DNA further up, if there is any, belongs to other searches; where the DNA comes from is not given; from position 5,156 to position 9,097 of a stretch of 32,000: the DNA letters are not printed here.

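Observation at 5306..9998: Translationally coupled metallophosphoesterase plus 1213-aa orphan protein: candidate two-gene conflict/defence module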

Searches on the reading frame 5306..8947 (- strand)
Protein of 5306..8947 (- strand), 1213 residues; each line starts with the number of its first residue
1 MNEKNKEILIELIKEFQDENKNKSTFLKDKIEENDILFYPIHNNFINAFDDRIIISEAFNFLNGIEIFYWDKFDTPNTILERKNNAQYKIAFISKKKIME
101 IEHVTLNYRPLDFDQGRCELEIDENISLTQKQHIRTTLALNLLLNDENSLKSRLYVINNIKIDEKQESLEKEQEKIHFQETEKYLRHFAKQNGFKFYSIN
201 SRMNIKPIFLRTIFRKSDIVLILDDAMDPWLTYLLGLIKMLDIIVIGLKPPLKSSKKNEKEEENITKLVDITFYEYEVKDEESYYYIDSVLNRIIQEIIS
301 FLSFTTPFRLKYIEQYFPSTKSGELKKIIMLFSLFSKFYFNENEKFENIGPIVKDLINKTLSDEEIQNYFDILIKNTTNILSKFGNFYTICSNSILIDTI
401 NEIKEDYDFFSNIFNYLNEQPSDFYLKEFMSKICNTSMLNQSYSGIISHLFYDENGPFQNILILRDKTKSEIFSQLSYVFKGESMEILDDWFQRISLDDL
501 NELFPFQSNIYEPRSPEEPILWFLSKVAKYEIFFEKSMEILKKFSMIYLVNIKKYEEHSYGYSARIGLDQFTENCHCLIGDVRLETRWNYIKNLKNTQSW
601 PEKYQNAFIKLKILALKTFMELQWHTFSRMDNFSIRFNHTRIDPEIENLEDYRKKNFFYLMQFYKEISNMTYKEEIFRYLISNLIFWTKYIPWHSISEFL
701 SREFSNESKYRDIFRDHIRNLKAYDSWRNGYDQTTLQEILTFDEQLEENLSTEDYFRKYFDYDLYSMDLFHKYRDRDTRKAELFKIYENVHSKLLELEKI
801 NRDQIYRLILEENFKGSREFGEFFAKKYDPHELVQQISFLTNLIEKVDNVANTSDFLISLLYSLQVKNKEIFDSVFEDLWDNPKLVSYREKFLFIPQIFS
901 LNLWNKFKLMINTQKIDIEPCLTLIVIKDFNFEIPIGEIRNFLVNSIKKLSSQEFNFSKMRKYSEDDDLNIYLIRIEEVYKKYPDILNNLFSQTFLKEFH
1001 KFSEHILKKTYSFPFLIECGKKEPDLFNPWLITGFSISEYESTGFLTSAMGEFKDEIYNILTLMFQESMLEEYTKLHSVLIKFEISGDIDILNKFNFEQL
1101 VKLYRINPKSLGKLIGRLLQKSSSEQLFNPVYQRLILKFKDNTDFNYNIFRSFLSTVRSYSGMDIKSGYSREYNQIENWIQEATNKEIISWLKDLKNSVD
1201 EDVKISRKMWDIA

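Call 5: search_protein_families(library=pfam, proteins=[window:5306-8947:-], max_evalue=1)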
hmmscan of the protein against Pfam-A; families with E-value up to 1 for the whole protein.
window:5306-8947:- (1213 aa): 0 families

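Call 6: search_protein_families(library=padloc, proteins=[window:5306-8947:-], max_evalue=1)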
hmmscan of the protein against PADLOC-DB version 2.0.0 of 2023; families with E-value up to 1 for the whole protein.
window:5306-8947:- (1213 aa): 0 families

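Call 8: search_protein_families(library=ncbifam, proteins=[window:5306-8947:-], max_evalue=0.01)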
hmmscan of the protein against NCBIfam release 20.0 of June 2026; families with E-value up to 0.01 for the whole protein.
window:5306-8947:- (1213 aa): 0 families

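Call 9: find_homologous_proteins(query=window:5306-8947:-, max_evalue=0.001)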
Query window:5306-8947:- (1213 aa): 1 proteins with E <= 0.001 among 8000 candidates.
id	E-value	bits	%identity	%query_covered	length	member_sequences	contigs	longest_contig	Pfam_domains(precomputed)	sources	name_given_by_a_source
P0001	0.0e+0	1970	100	73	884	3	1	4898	-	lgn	-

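Call 22: search_protein_representatives(protein=window:5348-8947:-)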
Query: 1200 residues. Proteins with E-value up to 0.001 (for the whole library): 9; up to 1e-10: 8; up to 1e-30: 4. The best 9 are listed.
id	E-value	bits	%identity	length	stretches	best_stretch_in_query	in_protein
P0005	4.7e-117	409.2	29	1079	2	290-1200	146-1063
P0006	2.5e-111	390.2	30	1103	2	271-1196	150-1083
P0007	4.0e-103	363.0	90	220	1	1008-1200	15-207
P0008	1.8e-95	337.7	29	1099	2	325-1200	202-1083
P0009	1.1e-18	83.3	38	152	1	1073-1200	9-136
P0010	1.8e-16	76.0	34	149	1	1071-1196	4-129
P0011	6.5e-14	67.6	62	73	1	564-616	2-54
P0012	5.1e-11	58.0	35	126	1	1091-1199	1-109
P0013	1.3e-07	46.7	28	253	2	644-768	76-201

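Call 25: search_protein_families(library=pfam, proteins=[P0005, P0006, P0008, P0013], max_evalue=1)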
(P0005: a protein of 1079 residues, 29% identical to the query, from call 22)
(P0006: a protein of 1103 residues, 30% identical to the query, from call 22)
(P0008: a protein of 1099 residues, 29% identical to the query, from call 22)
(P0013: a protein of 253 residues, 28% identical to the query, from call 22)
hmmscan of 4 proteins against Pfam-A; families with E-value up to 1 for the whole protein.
P0005 (1079 aa): 3 families
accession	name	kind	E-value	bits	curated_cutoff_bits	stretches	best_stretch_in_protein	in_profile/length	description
PF10137.14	CAP12-PCTIR_TIR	-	0.0014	19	24.7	1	8-65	16-86/119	CAP12/Pycsar effector protein, TIR domain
PF11527.13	ARL2_Bind_BART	-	0.048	14.3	23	1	579-677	7-101/116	The ARF-like 2 binding protein BART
PF12763.14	EH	-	0.19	12.1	22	0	448-502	10-64/101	EH domain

P0006 (1103 aa): 3 families
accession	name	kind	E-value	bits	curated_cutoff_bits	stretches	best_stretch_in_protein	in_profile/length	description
PF13936.12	HTH_38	-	0.038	14.2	27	1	680-696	1-17/44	Helix-turn-helix domain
PF10137.14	CAP12-PCTIR_TIR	-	0.15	12.6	24.7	0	19-67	11-60/119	CAP12/Pycsar effector protein, TIR domain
PF07442.16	Ponericin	-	0.6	10.6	25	0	1074-1087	1-14/29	Ponericin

P0008 (1099 aa): 3 families
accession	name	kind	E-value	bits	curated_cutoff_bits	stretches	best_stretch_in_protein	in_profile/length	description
PF05388.16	Carbpep_Y_N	-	0.0032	18.2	25.8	1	1062-1099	54-90/127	Carboxypeptidase Y pro-peptide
PF09452.15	Mvb12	-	0.064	14.2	25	1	581-663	6-82/90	ESCRT-I subunit Mvb12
PF10137.14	CAP12-PCTIR_TIR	-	0.16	12.5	24.7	0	19-66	11-59/119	CAP12/Pycsar effector protein, TIR domain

P0013 (253 aa): 2 families
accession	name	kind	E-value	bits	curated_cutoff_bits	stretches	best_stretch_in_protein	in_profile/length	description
PF10046.14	BLOC1_2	-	0.1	13.4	33.4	1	133-198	25-89/96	Biogenesis of lysosome-related organelles complex-1 subunit 2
PF19172.5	DUF5854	-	0.11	12.8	27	1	146-214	15-79/159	Family of unknown function (DUF5854)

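Call 27: find_homologous_proteins(query=A1, max_evalue=0.001)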
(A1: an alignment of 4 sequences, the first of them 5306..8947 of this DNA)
Query A1 (4 sequences) (1213 aa, profile of the alignment): 1 proteins with E <= 0.001 among 8000 candidates.
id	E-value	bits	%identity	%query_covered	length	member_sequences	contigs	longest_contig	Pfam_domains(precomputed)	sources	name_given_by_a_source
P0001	0.0e+0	1352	100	73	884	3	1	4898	-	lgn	-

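Call 28: find_encoding_contigs(protein=P0006, flank=10000, max_places=4)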
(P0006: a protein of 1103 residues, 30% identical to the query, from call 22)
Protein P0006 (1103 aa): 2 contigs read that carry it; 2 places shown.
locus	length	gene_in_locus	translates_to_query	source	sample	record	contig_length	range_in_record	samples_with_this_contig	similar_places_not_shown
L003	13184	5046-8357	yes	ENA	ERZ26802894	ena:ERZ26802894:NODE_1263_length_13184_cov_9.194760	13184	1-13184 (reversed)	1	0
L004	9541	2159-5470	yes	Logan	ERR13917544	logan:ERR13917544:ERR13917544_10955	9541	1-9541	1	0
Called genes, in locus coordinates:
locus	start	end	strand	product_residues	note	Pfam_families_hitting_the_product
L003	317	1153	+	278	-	-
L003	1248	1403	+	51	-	-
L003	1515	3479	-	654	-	PF02463:SMC_N, PF13175:AAA_15, PF13304:AAA_21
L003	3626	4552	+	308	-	-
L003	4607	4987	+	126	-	-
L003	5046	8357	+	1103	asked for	-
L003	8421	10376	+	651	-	-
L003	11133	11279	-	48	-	-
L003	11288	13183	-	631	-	?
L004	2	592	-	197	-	?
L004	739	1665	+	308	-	-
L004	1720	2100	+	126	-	-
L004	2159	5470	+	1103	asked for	-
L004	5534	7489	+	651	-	-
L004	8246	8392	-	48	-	-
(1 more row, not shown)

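Call 29: find_related_loci(query=A1, collection=genome_contigs, flank=10000)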
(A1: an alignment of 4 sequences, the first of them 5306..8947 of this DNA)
Query A1 (1213 aa) in genome_contigs; peptide patterns used: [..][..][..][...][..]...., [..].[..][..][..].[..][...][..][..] (x = any residue, [..] = any of these).
85 stretches matched a pattern; 1 encode a relative of the query (tblastn E <= 1e-3); 1 distinct loci.
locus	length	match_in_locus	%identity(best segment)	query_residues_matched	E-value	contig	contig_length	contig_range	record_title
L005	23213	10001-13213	27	198-1210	4e-104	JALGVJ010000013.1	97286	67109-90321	MAG: Promethearchaeota archaeon isolate Meg22_1012_Bin_233 Meg22_1012_Bin_233_scaffold_166, whole genome shotgun sequenc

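Call 35: find_encoding_contigs(protein=P0005, flank=10000, max_places=4)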
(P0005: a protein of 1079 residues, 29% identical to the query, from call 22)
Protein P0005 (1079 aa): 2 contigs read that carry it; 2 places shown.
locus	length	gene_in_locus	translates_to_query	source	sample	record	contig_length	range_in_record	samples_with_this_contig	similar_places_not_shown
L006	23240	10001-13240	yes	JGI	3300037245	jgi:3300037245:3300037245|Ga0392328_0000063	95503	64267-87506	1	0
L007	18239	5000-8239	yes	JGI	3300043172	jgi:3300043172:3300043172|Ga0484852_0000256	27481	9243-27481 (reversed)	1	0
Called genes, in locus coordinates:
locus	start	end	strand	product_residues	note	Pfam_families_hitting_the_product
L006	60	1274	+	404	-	PF01507:PAPS_reduct, PF11922:DUF3440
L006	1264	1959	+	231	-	PF02195:ParB_N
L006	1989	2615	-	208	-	-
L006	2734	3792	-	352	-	-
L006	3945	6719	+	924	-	PF00515:TPR_1 (faint), PF07719:TPR_2 (faint)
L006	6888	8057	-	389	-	-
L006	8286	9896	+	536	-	-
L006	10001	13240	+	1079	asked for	-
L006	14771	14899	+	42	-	-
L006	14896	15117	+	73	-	-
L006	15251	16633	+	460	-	-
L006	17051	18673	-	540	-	-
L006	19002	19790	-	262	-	-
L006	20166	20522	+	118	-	-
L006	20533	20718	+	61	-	-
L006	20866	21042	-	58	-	PF02732:ERCC4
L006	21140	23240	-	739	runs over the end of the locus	PF00515:TPR_1, PF07719:TPR_2, PF13371:TPR_9, PF13414:TPR_11, PF13424:TPR_12, PF13432:TPR_16, PF00515:TPR_1, PF07719:TPR_2, +53 more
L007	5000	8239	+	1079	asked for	-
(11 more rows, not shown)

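Call 36: find_encoding_contigs(protein=P0008, flank=10000, max_places=4)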
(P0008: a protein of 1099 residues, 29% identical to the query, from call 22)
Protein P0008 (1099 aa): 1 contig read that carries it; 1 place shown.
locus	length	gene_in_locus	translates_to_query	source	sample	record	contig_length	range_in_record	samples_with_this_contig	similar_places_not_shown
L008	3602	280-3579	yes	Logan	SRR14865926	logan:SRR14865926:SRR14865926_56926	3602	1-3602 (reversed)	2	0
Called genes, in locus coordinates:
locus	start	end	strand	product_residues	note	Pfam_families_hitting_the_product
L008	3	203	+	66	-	?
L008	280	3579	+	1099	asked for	-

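Call 38: find_related_loci(query=A1, collection=metagenome_contigs, flank=8000)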
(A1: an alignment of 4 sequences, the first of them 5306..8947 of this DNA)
Query A1 (1213 aa) in metagenome_contigs; peptide patterns used: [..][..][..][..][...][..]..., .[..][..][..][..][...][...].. (x = any residue, [..] = any of these).
368 stretches matched a pattern, but none encodes a relative of the query by tblastn (E <= 1e-3).

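Call 39: find_related_loci(query=A1, collection=viral_contigs, flank=8000)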
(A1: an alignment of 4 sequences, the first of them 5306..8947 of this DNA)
Query A1 (1213 aa) in viral_contigs; peptide patterns used: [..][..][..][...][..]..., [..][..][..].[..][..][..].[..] (x = any residue, [..] = any of these).
38 stretches matched a pattern, but none encodes a relative of the query by tblastn (E <= 1e-3).

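Call 48: search_solved_structures(query=A1, max_evalue=10)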
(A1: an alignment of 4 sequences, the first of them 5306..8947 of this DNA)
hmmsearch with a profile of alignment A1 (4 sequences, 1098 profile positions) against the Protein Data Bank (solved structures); distinct sequences matched with E-value up to 10: 4.
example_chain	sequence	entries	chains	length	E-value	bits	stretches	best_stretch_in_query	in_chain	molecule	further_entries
1r71_A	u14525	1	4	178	0.014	16.4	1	980-1084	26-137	Transcriptional repressor protein korB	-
8qa8_A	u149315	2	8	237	0.022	15.8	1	980-1085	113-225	Transcriptional repressor protein KorB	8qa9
9s7g_E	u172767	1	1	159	0.28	12.1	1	797-897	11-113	Sperm acrosome-associated protein 9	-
29hh_G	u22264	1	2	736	2.1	9.2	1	222-330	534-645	Transcription regulator protein BACH1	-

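Call 53: predict_structure(alignment_id=A3)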
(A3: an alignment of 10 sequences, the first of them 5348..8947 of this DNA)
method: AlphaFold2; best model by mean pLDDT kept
length: 1200 residues; sequences in the alignment: 10
mean_pLDDT: 68.1   pTM: 0.50
mean pLDDT of the five models: 68.1, 66.7, 65.6, 63.6, 61.0
residues with pLDDT >= 90: 207; 70-90: 477; 50-70: 183; < 50: 333
segments of 3 or more residues with pLDDT < 50: 37-121, 123-306, 337-345, 377-391, 626-645, 958-966, 1157-1163
pLDDT, mean of each block of 10 residues (from residue 1): 56 59 57 51 39 41 30 25 28 38 39 36 45 42 33 27 38 41 41 34 31 34 37 38 37 28 27 29 38 40 47 63 69 56 49 64 64 52 37 66 73 74 67 61 68 78 84 81 89 88 69 71 86 93 91 68 75 82 88 79 88 89 49 33 55 86 82 87 88 91 86 85 76 90 84 86 81 83 92 91 89 88 92 92 77 83 90 86 81 75 79 69 79 85 83 59 50 82 89 92 80 84 93 80 77 93 87 78 82 92 94 91 84 92 88 61 54 88 91 84
secondary structure, 60 per line:
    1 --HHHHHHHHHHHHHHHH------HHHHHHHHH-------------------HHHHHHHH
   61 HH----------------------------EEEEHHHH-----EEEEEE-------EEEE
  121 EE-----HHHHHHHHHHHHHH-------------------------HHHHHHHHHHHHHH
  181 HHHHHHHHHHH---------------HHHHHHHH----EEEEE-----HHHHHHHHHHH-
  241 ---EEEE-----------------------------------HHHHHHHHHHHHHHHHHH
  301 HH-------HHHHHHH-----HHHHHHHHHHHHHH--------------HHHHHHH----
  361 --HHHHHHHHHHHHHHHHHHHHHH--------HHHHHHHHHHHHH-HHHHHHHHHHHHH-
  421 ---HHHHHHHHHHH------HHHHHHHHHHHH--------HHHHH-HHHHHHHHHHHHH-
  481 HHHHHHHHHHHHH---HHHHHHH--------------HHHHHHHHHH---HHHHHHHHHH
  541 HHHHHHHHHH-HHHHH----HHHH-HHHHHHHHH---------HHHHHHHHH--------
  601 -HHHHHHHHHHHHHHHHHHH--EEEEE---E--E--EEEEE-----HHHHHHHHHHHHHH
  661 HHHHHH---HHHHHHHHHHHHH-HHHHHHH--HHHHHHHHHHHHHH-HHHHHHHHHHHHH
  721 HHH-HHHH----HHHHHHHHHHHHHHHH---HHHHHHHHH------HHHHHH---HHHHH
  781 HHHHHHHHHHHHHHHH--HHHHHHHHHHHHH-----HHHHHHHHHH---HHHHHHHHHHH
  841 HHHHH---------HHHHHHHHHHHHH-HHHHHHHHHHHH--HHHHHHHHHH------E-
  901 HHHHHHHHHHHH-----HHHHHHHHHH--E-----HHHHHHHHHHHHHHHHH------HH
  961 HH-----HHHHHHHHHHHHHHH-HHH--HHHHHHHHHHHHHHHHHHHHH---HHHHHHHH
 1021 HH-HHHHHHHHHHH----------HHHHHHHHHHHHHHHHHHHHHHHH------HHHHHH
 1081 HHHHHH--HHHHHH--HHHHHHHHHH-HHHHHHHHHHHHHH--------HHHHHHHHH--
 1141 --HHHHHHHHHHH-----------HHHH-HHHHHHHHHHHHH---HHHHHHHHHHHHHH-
elements in order (helices of 4 or more, strands of 3 or more residues): H3-18 H25-33 H53-62 E91-94 H95-98 E104-109 E117-122 H128-141 H167-191 H207-214 E219-223 H229-239 E244-247 H283-302 H310-316 H322-335 H350-356 H363-384 H393-405 H407-419 H424-434 H441-452 H461-465 H467-479 H481-493 H497-503 H518-527 H531-550 H552-556 H561-564 H566-574 H584-592 H602-620 E623-627 E637-641 H647-666 H670-682 H684-690 H693-706 H708-723 H725-728 H733-748 H752-760 H767-772 H776-796 H799-811 H817-826 H830-845 H855-867 H869-880 H883-892 H901-912 H918-927 H936-952 H959-962 H968-982 H989-1009 H1013-1022 H1024-1034 H1045-1068 H1075-1086 H1089-1094 H1097-1106 H1108-1121 H1130-1138 H1143-1153 H1165-1168 H1170-1182 H1186-1199
